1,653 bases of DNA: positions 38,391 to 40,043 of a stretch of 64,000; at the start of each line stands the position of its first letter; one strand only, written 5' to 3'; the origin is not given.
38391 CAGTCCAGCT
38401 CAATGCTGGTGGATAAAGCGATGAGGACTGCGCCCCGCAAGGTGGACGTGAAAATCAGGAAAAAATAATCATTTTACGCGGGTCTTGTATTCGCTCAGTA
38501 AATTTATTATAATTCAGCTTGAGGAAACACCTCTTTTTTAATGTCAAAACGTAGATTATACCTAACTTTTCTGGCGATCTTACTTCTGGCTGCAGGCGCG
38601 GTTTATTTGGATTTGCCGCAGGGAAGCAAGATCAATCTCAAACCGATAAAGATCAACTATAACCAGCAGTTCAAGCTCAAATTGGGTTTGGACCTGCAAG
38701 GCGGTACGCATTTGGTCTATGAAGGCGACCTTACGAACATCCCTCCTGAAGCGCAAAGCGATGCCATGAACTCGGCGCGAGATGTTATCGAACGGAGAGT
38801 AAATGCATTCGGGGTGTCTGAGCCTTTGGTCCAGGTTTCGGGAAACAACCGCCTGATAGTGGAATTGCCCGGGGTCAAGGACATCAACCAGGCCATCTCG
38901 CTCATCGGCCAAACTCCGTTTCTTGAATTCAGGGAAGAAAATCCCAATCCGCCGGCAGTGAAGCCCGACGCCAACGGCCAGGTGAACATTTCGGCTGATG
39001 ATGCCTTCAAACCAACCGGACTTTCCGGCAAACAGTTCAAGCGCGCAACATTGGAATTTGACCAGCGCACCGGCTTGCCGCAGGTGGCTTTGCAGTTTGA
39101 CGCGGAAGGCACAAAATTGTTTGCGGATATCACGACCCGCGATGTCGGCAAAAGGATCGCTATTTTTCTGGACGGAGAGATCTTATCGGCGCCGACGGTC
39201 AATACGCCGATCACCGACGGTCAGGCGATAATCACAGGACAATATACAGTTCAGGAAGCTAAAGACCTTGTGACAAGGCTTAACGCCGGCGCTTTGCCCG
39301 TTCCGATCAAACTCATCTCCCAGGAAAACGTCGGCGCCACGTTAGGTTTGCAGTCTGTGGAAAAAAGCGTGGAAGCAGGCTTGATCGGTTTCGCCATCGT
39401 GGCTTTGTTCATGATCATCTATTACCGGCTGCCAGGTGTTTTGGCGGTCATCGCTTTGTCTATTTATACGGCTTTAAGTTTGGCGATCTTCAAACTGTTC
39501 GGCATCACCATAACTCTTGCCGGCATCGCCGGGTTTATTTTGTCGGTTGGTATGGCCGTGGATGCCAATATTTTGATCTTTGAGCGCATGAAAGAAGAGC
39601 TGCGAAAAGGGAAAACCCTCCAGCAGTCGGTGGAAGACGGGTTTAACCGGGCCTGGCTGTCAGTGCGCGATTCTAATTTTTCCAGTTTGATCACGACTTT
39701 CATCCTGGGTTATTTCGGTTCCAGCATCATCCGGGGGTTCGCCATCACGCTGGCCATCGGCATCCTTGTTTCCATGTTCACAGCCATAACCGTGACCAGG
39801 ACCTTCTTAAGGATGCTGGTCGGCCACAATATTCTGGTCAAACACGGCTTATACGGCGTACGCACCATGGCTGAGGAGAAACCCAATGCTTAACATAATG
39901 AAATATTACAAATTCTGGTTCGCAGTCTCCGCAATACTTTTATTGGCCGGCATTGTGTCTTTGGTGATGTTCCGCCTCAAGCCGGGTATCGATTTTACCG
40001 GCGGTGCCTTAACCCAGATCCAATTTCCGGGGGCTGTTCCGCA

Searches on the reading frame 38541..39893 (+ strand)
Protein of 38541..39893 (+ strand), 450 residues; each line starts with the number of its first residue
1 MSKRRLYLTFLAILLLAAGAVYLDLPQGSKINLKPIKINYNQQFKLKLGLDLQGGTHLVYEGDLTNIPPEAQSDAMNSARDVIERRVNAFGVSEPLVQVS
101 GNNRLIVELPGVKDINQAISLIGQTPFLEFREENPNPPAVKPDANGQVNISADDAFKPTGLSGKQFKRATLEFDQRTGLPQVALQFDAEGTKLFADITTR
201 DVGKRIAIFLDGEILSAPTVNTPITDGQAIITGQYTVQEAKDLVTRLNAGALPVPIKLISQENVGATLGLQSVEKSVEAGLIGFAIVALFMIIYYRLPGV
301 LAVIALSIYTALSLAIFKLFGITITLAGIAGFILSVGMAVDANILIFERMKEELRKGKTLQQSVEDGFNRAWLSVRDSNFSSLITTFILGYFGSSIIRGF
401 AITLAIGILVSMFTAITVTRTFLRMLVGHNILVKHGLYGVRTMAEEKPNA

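Call 41: search_protein_families(library=ncbifam, proteins=[window:38541-39893:+], max_evalue=0.00001)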
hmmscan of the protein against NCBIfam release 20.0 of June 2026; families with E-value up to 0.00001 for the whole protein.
window:38541-39893:+ (450 aa): 27 families (the best 25 are shown)
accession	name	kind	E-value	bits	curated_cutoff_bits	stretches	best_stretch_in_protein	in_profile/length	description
NF009583.0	PRK13024.1-3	subfamily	7.7e-132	440.8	721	1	8-431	8-436/755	protein translocase subunit SecDF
TIGR01129.1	secD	equivalog_domain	4.7e-124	414.5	244.4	1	48-423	1-397/397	protein translocase subunit SecD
NF009585.0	PRK13024.1-5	equivalog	1.3e-97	327.9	1037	2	160-427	382-648/993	protein translocase subunit SecDF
NF011315.0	PRK14726.1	equivalog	2.4e-93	313.8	1249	1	73-429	160-527/855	protein translocase subunit SecDF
NF009581.0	PRK13024.1-1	equivalog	6.8e-84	282.4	1058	1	45-442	31-427/752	protein translocase subunit SecDF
NF009584.0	PRK13024.1-4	equivalog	2.9e-80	270.6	1171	1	45-442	31-429/759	protein translocase subunit SecDF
TIGR00916.1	2A0604s01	subfamily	5.2e-67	225.8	148.6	1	186-416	1-231/231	SecD/SecF family protein translocase subunit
NF009545.0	PRK12933.1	equivalog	1e-63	215.8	728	1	75-430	231-597/604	protein translocase subunit SecD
NF009580.0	PRK13023.1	equivalog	3.8e-61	207.3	1153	1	43-424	59-445/775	protein translocase subunit SecDF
NF009540.0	PRK12911.1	equivalog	3.4e-47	160.6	1878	1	201-426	837-1061/1403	bifunctional preprotein translocase subunit SecD/SecF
NF009582.0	PRK13024.1-2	equivalog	2.6e-43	148.1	723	1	214-440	275-502/859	protein translocase subunit SecDF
NF006218.0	PRK08343.1-4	subfamily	2.6e-38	131.9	383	2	180-426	136-388/392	preprotein translocase subunit SecD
NF046001.1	SecDF_plasm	equivalog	5.5e-35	120.7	500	1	226-434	303-511/878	protein translocase subunit SecDF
TIGR00966.2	transloc_SecF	equivalog_domain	5.5e-23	81.8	160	1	236-423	86-276/279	protein translocase subunit SecF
NF006217.0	PRK08343.1-3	equivalog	2.8e-20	72.4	491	1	223-415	335-528/544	preprotein translocase subunit SecD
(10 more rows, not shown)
